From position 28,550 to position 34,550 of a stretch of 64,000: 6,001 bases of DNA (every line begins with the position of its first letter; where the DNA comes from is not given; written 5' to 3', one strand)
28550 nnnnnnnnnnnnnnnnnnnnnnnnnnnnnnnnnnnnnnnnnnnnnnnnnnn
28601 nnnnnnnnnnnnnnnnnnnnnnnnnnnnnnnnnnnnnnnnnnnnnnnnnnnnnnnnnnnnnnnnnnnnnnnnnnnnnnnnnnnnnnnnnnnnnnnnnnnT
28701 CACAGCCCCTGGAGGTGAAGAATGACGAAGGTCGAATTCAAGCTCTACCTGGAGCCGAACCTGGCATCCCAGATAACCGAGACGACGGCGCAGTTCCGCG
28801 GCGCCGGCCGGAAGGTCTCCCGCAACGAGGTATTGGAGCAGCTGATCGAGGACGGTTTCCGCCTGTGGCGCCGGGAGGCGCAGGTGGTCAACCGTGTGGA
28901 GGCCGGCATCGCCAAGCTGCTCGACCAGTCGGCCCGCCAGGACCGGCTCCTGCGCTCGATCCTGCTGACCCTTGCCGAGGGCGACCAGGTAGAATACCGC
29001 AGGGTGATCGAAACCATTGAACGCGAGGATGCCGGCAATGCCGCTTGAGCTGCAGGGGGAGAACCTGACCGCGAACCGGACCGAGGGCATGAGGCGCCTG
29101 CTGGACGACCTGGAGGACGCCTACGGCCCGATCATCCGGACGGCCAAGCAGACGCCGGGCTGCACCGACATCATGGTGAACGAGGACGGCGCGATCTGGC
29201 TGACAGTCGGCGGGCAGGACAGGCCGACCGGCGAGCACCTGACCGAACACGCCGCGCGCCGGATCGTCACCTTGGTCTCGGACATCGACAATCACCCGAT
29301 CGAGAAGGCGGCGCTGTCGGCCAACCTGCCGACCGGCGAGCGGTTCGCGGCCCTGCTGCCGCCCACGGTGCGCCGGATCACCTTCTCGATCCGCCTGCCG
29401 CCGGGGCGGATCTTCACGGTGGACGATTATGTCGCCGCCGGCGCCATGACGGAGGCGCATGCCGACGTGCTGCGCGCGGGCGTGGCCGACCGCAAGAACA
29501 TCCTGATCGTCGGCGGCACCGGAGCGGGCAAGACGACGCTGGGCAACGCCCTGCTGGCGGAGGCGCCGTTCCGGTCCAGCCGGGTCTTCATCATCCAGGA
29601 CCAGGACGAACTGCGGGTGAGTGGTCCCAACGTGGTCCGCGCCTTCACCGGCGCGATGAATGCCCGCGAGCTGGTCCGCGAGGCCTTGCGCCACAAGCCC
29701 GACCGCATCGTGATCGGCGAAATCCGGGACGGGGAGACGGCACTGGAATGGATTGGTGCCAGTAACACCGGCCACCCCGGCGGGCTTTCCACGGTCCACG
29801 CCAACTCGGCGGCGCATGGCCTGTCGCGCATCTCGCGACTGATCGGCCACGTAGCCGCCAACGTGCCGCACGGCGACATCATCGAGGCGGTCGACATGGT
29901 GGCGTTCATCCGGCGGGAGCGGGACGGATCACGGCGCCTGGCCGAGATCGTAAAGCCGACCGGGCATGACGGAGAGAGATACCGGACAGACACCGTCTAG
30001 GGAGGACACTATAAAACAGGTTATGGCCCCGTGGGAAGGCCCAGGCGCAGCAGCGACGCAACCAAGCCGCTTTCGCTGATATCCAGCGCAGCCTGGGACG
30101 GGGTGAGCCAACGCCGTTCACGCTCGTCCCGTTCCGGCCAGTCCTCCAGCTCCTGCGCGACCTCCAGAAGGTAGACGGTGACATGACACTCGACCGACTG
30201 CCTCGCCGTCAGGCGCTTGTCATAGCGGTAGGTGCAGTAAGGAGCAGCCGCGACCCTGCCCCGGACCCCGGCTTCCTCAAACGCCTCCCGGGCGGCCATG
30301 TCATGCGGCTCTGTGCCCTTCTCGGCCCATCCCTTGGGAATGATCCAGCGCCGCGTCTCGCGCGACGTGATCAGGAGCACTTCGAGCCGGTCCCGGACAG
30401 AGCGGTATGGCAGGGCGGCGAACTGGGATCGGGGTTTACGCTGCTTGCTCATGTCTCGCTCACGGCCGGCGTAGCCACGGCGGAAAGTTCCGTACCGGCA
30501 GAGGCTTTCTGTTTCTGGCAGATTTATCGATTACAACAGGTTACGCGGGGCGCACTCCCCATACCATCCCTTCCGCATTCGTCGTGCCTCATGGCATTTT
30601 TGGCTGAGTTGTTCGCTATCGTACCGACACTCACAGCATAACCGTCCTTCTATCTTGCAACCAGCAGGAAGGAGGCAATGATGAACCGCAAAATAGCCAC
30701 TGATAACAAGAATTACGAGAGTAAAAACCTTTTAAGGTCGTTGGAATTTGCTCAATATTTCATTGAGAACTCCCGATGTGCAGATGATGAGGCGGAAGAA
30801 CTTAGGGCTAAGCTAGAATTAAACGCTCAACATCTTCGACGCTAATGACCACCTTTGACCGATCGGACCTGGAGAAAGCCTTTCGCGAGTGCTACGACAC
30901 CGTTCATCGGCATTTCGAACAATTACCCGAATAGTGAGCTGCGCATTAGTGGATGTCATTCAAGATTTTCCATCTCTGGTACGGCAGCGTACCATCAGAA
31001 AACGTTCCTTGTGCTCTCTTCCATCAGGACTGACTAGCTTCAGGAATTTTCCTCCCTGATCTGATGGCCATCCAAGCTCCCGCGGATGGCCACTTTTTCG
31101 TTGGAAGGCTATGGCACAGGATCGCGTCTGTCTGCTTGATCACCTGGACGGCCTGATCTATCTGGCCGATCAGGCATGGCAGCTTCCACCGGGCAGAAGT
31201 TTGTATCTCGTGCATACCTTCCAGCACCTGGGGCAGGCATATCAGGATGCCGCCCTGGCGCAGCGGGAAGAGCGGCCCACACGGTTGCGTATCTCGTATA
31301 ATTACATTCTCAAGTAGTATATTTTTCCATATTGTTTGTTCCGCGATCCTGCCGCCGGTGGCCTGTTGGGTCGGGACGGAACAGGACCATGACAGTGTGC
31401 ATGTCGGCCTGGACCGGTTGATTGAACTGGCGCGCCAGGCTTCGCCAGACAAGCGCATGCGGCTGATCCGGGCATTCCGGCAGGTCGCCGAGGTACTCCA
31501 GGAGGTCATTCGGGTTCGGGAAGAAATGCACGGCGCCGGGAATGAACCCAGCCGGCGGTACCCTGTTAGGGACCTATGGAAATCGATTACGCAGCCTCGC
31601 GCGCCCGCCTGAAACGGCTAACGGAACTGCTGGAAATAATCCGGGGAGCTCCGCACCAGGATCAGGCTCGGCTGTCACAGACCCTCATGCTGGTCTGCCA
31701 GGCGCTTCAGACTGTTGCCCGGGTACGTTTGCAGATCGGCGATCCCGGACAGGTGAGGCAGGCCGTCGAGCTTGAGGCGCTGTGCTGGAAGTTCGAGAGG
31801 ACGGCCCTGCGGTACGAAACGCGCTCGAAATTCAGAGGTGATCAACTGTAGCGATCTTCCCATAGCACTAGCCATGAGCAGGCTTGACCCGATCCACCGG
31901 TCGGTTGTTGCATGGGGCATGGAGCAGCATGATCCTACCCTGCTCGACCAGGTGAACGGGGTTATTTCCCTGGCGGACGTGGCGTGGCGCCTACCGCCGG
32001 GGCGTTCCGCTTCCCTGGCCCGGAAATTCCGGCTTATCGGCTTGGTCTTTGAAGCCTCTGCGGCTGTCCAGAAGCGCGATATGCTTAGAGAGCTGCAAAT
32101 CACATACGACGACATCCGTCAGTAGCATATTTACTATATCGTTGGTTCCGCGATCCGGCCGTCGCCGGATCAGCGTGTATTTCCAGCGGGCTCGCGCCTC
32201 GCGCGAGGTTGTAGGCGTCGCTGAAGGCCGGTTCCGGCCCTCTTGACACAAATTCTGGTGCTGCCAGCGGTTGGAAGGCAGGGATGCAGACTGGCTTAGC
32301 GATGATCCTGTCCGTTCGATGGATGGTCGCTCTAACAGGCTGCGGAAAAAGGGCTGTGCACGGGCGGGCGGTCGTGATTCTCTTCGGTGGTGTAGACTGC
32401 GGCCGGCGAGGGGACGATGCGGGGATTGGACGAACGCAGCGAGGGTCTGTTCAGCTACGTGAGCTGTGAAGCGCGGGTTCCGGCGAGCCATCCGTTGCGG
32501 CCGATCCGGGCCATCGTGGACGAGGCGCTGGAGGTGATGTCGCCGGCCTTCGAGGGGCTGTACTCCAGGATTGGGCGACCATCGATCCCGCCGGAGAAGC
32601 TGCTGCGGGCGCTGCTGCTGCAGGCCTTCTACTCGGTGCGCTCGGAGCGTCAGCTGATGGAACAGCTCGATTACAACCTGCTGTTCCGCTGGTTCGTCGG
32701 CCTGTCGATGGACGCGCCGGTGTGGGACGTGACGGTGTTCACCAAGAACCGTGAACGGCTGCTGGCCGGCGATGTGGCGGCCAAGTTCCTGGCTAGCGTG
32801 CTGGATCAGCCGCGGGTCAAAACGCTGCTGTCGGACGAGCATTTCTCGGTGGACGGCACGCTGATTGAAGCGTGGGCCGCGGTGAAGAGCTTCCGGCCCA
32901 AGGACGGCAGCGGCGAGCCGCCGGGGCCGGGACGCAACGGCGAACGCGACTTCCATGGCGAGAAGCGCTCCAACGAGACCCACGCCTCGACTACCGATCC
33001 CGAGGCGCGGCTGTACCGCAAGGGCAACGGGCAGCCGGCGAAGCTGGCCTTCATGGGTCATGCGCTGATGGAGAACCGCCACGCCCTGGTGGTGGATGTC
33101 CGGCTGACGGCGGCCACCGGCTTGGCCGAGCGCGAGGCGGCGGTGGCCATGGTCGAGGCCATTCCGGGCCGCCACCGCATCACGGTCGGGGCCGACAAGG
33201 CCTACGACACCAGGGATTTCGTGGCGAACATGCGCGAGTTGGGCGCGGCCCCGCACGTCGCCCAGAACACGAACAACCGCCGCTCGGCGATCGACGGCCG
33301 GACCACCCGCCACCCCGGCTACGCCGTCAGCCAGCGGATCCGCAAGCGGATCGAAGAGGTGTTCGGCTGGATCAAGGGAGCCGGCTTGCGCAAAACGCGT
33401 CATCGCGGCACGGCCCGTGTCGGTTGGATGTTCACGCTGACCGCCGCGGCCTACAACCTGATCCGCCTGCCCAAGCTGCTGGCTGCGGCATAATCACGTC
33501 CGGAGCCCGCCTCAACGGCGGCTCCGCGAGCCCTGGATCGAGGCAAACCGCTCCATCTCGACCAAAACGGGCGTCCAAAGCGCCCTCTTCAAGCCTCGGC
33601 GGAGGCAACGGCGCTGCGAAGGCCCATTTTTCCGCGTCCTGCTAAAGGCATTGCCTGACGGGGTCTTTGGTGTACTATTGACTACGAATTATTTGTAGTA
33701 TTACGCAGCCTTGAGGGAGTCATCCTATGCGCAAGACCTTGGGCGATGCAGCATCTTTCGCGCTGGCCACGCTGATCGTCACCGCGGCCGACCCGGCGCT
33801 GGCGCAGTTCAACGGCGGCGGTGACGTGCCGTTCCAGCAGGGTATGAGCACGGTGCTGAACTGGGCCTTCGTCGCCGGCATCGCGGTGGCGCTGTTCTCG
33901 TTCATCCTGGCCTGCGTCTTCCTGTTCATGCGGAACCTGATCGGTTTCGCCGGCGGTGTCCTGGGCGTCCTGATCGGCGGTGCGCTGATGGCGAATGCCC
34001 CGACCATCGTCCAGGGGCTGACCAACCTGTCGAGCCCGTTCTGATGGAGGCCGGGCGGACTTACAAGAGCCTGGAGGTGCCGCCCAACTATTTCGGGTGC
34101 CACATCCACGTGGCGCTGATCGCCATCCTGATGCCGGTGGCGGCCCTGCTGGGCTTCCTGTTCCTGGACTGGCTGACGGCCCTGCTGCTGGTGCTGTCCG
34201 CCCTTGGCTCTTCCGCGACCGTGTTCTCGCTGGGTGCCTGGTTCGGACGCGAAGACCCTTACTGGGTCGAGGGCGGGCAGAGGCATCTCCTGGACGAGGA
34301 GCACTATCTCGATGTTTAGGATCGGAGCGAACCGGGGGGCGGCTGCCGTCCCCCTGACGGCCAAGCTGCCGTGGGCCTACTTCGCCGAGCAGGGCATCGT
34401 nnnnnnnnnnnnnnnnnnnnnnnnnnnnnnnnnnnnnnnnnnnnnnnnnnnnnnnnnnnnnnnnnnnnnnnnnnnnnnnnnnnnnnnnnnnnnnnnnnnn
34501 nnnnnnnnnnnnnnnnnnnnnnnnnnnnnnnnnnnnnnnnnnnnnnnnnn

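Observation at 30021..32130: Accessory island inside the trb operon: antisense NUDIX hydrolase, low-GC micro-ORFs and a small-gene array between trbB and trbC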

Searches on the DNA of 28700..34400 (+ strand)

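Call 7: search_dna_similar(query=window:28700-34400:+, collection=plasmids, mode=near, max_rows=30)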
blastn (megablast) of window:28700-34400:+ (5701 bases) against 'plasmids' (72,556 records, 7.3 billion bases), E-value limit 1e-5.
Records with a match: 47; places in all: 76; records where one place covers at least 80% of the query: 0.
Best place of each record, by identity: 95-99% 1; 90-95% 6; 80-90% 30; 60-80% 10.
By first word of the organism name: Azospirillum 19; Rhizobium 10; Skermanella 6; Azotobacter 3; Burkholderia 3; Martelella 2; Agrobacterium 1; Paraburkholderia 1; Paracoccus 1; Bradyrhizobium 1.
By predicted mobility (MOB-suite, as given by PLSDB): non-mobilizable 22; conjugative 14; mobilizable 11.
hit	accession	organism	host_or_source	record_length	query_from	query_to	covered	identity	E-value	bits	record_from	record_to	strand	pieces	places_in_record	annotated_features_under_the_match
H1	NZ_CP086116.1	Skermanella rosea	single cell,hydrocarbon-contaminated ...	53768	1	5701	34%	88.5%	0e+0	2315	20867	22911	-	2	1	ATPase, T2SS/T4P/T4SS family | hypothetical protein (x4) | type IV secretory system conjugative DNA transfer family protein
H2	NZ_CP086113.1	Skermanella rosea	single cell,hydrocarbon-contaminated ...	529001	1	5701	33%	81.4%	0e+0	1538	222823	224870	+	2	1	ATPase, T2SS/T4P/T4SS family | hypothetical protein (x4) | type IV secretory system conjugative DNA transfer family protein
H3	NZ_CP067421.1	Skermanella sp. TT6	Homo sapiens,single cell,skin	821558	23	5701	33%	81.7%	0e+0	1553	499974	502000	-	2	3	ATPase, T2SS/T4P/T4SS family | hypothetical protein (x4) | type IV secretory system conjugative DNA transfer family protein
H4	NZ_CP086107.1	Skermanella mucosa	single cell,crude oil contaminated ...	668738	3623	4945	23%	98.6%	0e+0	2337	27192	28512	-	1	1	IS5 family transposase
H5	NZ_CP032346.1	Azospirillum brasilense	soil sample,Agricultural field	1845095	3633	4955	23%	88.8%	0e+0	1618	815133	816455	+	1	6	record has no annotation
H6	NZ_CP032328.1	Azospirillum argentinense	soil sample,Agricultural field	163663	3635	4948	23%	88.4%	0e+0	1578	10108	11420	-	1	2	IS5 family transposase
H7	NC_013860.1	Azospirillum sp. B510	-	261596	3634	4950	23%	87.9%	0e+0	1546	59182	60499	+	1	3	IS5-like element ISAzs10 family transposase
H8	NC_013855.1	Azospirillum sp. B510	-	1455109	3634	4947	23%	87.9%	0e+0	1541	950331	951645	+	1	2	record has no annotation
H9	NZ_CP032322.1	Azospirillum argentinense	soil sample,Agricultural field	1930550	3630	4909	22%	88.9%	0e+0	1576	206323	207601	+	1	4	record has no annotation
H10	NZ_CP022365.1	Azospirillum sp. TSH58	single cell,paddy soils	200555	3630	4909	22%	88.8%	0e+0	1570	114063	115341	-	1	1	IS5 family transposase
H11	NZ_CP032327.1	Azospirillum argentinense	soil sample,Agricultural field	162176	3635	4909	22%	89.2%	0e+0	1589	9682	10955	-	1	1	IS5 family transposase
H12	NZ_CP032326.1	Azospirillum argentinense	soil sample,Agricultural field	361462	3633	4909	22%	89.0%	0e+0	1581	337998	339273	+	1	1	IS5 family transposase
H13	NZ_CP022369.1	Azospirillum sp. TSH58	single cell,paddy soils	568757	3631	4909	22%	88.8%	0e+0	1568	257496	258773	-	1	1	IS5 family transposase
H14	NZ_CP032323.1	Azospirillum argentinense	soil sample,Agricultural field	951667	3635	4909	22%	89.1%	0e+0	1583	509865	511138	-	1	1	IS5 family transposase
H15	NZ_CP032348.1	Azospirillum brasilense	soil sample,Agricultural field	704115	3629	4867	22%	90.2%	0e+0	1618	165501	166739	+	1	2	IS5 family transposase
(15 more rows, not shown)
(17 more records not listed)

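Call 9: get_annotated_region(hit=H1, flank=4000)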
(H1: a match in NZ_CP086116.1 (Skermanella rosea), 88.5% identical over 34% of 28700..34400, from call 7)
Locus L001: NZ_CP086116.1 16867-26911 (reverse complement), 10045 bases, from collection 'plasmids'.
description: Skermanella rosea strain KEMB 2255-458 plasmid pSR-5, complete sequence
organism: Skermanella rosea (NCBI taxid 1817965)
taxonomy: Bacteria; Pseudomonadota; Alphaproteobacteria; Rhodospirillales; Azospirillaceae; Skermanella; Skermanella rosea
host: -; source: single cell,hydrocarbon-contaminated desert sand; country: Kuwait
typing (MOB-suite, as given by PLSDB): non-mobilizable
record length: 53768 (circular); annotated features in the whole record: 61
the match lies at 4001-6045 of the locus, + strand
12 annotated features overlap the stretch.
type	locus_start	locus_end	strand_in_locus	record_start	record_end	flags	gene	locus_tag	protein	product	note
CDS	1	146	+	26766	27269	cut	-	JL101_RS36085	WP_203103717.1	hypothetical protein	-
CDS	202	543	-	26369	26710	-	-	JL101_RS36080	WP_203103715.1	hypothetical protein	-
CDS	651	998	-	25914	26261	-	-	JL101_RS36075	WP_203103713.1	hypothetical protein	-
CDS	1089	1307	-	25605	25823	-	-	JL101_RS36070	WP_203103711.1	hypothetical protein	-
CDS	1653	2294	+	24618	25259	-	-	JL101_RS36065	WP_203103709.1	hypothetical protein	-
CDS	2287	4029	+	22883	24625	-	-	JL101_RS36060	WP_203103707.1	type IV secretory system conjugative DNA transfer family protein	-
CDS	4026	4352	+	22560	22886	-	-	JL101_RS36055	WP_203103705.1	hypothetical protein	-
CDS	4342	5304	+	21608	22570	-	-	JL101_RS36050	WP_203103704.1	ATPase, T2SS/T4P/T4SS family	-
CDS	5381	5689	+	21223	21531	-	-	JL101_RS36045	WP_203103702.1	hypothetical protein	-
CDS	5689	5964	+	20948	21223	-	-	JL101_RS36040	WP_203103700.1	hypothetical protein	-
CDS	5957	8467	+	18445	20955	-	-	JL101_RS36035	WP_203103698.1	hypothetical protein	-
CDS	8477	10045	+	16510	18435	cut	-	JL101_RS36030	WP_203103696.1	hypothetical protein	-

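Call 10: get_annotated_region(hit=H2, flank=4000)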
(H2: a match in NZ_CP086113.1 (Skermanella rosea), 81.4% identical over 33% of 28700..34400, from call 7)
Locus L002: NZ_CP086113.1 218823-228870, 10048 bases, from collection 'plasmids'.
description: Skermanella rosea strain KEMB 2255-458 plasmid pSR-2, complete sequence
organism: Skermanella rosea (NCBI taxid 1817965)
taxonomy: Bacteria; Pseudomonadota; Alphaproteobacteria; Rhodospirillales; Azospirillaceae; Skermanella; Skermanella rosea
host: -; source: single cell,hydrocarbon-contaminated desert sand; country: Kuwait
typing (MOB-suite, as given by PLSDB): non-mobilizable
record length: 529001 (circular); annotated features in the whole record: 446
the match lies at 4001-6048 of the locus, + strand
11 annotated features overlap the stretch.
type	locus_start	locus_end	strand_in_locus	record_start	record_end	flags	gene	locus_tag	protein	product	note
CDS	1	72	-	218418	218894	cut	-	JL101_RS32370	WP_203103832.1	hypothetical protein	-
CDS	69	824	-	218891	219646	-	-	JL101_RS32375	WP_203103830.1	hypothetical protein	-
CDS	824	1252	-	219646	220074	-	-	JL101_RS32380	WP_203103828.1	hypothetical protein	-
CDS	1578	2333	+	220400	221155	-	-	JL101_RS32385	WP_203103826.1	hypothetical protein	-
CDS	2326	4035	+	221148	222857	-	-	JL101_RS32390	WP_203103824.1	type IV secretory system conjugative DNA transfer family protein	-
CDS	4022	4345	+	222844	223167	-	-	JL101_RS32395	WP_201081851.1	hypothetical protein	-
CDS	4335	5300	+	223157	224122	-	-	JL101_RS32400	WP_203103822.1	ATPase, T2SS/T4P/T4SS family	-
CDS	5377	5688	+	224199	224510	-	-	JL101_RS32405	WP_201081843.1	hypothetical protein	-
CDS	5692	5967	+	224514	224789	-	-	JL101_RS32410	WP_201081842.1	hypothetical protein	-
CDS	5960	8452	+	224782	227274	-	-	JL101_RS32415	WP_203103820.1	hypothetical protein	-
CDS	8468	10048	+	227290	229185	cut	-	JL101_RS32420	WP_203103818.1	hypothetical protein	-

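Call 11: get_annotated_region(hit=H3, flank=4000)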
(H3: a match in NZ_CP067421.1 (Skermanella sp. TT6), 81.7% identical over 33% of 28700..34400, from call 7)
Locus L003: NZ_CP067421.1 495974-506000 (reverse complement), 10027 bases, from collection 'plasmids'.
description: Skermanella sp. TT6 plasmid pTT6-1, complete sequence
organism: Skermanella sp. TT6 (NCBI taxid 2775420)
taxonomy: Bacteria; Pseudomonadota; Alphaproteobacteria; Rhodospirillales; Azospirillaceae; Skermanella; Skermanella sp. TT6
host: -; source: Homo sapiens,single cell,skin; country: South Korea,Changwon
typing (MOB-suite, as given by PLSDB): mobilizable; relaxase MOBP
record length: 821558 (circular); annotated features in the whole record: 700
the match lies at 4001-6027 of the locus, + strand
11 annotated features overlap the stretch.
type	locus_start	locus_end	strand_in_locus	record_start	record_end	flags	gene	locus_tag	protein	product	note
CDS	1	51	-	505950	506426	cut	-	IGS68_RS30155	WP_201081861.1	hypothetical protein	-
CDS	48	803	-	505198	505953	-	-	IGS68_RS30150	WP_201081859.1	hypothetical protein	-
CDS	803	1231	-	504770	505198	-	-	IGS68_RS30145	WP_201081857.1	hypothetical protein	-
CDS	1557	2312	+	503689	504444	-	-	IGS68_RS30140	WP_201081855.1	hypothetical protein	-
CDS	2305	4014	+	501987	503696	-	-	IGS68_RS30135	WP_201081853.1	type IV secretory system conjugative DNA transfer family protein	-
CDS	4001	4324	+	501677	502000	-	-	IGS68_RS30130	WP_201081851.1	hypothetical protein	-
CDS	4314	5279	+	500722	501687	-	-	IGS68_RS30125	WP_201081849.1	ATPase, T2SS/T4P/T4SS family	-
CDS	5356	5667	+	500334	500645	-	-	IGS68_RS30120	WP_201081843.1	hypothetical protein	-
CDS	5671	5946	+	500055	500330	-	-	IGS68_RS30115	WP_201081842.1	hypothetical protein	-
CDS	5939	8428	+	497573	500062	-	-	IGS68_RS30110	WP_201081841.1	hypothetical protein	-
CDS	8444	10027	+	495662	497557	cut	-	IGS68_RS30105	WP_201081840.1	hypothetical protein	-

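Call 27: get_annotated_region(hit=H4, flank=3000)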
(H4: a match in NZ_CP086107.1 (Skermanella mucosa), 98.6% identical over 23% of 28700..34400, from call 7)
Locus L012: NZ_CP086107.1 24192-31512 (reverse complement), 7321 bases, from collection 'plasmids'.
description: Skermanella mucosa strain KEMB 2255-438 plasmid pSM-1, complete sequence
organism: Skermanella mucosa (NCBI taxid 1789672)
taxonomy: Bacteria; Pseudomonadota; Alphaproteobacteria; Rhodospirillales; Azospirillaceae; Skermanella; Skermanella mucosa
host: -; source: single cell,crude oil contaminated deserts; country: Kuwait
typing (MOB-suite, as given by PLSDB): mobilizable; relaxase MOBP,MOBP
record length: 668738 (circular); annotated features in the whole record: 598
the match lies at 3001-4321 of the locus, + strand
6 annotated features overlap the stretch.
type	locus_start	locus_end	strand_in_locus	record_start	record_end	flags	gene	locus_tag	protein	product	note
CDS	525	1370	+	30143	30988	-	-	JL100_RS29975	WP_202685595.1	IS5 family transposase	-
CDS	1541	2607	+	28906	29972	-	-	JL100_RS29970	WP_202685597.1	IS630 family transposase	-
CDS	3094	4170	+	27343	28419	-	-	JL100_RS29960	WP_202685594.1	IS5 family transposase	-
CDS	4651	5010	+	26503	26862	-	dctP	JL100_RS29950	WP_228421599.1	TRAP transporter substrate-binding protein DctP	GO:0055085 - transmembrane transport [Evidence IEA]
CDS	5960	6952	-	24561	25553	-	-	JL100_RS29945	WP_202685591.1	MDR family oxidoreductase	-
CDS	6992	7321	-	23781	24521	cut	-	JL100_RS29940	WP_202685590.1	FadR/GntR family transcriptional regulator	-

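Call 28: get_annotated_region(hit=H6, flank=300)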
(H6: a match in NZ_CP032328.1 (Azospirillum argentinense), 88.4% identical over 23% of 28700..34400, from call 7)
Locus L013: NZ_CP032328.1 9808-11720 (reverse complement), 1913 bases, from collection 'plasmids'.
description: Azospirillum argentinense strain MTCC4035 plasmid p7, complete sequence
organism: Azospirillum argentinense (NCBI taxid 2970906)
taxonomy: Bacteria; Pseudomonadota; Alphaproteobacteria; Rhodospirillales; Azospirillaceae; Azospirillum; Azospirillum argentinense
host: -; source: soil sample,Agricultural field; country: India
typing (MOB-suite, as given by PLSDB): non-mobilizable
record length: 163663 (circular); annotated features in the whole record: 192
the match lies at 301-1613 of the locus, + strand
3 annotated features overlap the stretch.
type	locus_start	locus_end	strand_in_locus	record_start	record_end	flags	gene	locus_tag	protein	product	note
CDS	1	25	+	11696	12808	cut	-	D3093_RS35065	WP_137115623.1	IS110 family transposase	-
CDS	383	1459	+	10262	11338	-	-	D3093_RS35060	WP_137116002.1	IS5 family transposase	-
CDS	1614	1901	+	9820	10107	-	-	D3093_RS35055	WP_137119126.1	hypothetical protein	-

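Call 29: get_annotated_region(hit=H7, flank=300)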
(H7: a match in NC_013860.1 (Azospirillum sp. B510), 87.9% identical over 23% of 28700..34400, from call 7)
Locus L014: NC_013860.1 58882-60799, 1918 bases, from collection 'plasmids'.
description: Azospirillum sp. B510 plasmid pAB510f, complete sequence
organism: Azospirillum sp. B510 (NCBI taxid 137722)
taxonomy: Bacteria; Pseudomonadota; Alphaproteobacteria; Rhodospirillales; Azospirillaceae; Azospirillum; Azospirillum sp. B510
host: -; source: -; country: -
typing (MOB-suite, as given by PLSDB): mobilizable; replicon rep_cluster_1806; relaxase MOBP,MOBP
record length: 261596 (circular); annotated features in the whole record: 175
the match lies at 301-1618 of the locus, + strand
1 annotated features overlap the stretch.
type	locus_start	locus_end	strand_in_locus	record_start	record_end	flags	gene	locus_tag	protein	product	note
CDS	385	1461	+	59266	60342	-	-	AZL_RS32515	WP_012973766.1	IS5-like element ISAzs10 family transposase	-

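Call 53: search_rna_families(source=window, start=29900, end=33800, threshold=evalue, max_evalue=1)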
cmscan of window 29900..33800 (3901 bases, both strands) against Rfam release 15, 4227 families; matches with E-value up to 1: 0.
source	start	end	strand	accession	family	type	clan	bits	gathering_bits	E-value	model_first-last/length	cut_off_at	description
